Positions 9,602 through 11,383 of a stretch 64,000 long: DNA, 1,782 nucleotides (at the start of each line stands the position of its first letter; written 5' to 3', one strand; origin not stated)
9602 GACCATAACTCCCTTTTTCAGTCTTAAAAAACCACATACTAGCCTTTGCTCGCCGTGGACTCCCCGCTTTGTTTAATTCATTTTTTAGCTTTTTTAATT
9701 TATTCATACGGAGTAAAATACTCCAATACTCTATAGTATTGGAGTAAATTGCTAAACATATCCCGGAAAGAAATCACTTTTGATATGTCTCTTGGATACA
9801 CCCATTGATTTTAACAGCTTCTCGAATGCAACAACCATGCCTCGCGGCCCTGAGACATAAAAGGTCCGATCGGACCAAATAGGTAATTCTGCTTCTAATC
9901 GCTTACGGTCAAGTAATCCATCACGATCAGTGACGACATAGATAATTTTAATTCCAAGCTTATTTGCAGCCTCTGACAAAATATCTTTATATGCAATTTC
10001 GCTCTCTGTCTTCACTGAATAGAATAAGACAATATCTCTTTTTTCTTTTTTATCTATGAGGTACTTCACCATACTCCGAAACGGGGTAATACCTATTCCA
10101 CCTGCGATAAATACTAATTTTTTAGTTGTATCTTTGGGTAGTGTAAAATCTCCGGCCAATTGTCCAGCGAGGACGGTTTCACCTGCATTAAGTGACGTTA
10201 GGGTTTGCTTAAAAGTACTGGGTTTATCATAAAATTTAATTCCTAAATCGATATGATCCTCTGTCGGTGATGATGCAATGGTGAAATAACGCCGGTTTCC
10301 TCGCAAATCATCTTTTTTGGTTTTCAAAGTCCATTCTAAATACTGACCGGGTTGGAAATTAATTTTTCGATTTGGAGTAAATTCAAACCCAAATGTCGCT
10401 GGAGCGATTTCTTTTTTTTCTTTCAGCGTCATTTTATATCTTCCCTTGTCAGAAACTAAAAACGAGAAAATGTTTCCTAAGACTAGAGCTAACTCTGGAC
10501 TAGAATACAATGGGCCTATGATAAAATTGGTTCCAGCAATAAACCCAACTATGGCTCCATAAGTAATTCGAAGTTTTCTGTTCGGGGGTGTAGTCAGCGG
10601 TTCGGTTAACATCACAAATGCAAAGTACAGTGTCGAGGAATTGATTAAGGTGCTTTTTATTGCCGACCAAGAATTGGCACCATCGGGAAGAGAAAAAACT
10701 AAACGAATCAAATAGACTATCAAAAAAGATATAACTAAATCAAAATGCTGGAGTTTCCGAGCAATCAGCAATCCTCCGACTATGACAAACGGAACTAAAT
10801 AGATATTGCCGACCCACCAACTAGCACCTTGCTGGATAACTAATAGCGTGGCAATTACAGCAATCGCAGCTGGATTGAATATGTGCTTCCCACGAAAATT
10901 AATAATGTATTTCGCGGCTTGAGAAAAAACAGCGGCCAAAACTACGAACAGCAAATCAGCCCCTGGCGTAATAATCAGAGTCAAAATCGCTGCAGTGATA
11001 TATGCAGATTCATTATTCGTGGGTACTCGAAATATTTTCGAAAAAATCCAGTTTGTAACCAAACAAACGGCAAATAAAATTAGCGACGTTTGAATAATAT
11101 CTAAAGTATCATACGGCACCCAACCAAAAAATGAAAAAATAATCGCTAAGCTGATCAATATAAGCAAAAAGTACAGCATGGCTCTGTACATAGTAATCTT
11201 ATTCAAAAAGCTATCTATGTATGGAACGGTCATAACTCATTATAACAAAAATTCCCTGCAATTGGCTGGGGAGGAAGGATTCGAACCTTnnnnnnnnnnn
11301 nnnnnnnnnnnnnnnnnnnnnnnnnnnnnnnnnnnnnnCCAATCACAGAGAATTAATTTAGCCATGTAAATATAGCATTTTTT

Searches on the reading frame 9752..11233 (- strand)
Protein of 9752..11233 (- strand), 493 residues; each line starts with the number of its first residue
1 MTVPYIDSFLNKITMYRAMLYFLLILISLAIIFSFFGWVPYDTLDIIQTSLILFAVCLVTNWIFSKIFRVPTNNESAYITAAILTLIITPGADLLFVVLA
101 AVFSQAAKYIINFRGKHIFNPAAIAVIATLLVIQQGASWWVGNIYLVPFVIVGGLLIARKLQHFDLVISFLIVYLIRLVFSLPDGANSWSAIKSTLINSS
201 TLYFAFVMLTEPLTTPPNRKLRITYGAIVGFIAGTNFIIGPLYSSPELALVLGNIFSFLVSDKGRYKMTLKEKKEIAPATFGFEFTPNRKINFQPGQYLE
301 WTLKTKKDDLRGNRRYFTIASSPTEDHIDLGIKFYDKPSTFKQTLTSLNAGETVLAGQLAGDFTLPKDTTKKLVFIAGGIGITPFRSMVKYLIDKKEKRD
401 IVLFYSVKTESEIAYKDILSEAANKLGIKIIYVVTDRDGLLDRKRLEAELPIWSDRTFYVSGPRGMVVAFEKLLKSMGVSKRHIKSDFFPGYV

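Call 72: find_encoding_contigs(protein=window:9752-11233:-, flank=10000, max_places=1)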
Protein window:9752-11233:- (493 aa): 24 contigs read that carry it; 1 place shown.
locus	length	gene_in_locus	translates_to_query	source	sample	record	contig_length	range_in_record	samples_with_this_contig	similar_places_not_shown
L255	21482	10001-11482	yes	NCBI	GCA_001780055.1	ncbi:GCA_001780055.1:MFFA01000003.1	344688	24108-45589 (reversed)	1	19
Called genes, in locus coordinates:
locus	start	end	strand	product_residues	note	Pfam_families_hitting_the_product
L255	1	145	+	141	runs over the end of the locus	-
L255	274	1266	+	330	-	PF18933:PsbP_2 (weak)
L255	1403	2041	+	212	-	PF18933:PsbP_2 (weak)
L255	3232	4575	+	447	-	PF01935:DUF87 (weak), PF02534:T4SS-DNA_transf, PF10412:TrwB_AAD_bind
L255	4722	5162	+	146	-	-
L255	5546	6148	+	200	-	-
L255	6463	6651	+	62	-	PF04138:GtrA_DPMS_TM (weak)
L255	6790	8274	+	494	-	PF05496:RuvB_N (weak), PF13177:DNA_pol3_delta2, PF13191:AAA_16 (weak), PF00004:AAA, PF13401:AAA_22, PF22608:DNAX_ATPase_lid, PF12169:DNA_pol3_gamma3, PF20964:DnaX_C, +2 more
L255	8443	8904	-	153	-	-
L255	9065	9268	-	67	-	-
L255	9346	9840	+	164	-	-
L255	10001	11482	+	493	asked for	PF03116:NQR2_RnfD_RnfE (weak), PF00175:NAD_binding_1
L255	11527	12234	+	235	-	PF08713:DNA_alkylation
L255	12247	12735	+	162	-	PF04308:RNaseH_like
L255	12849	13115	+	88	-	-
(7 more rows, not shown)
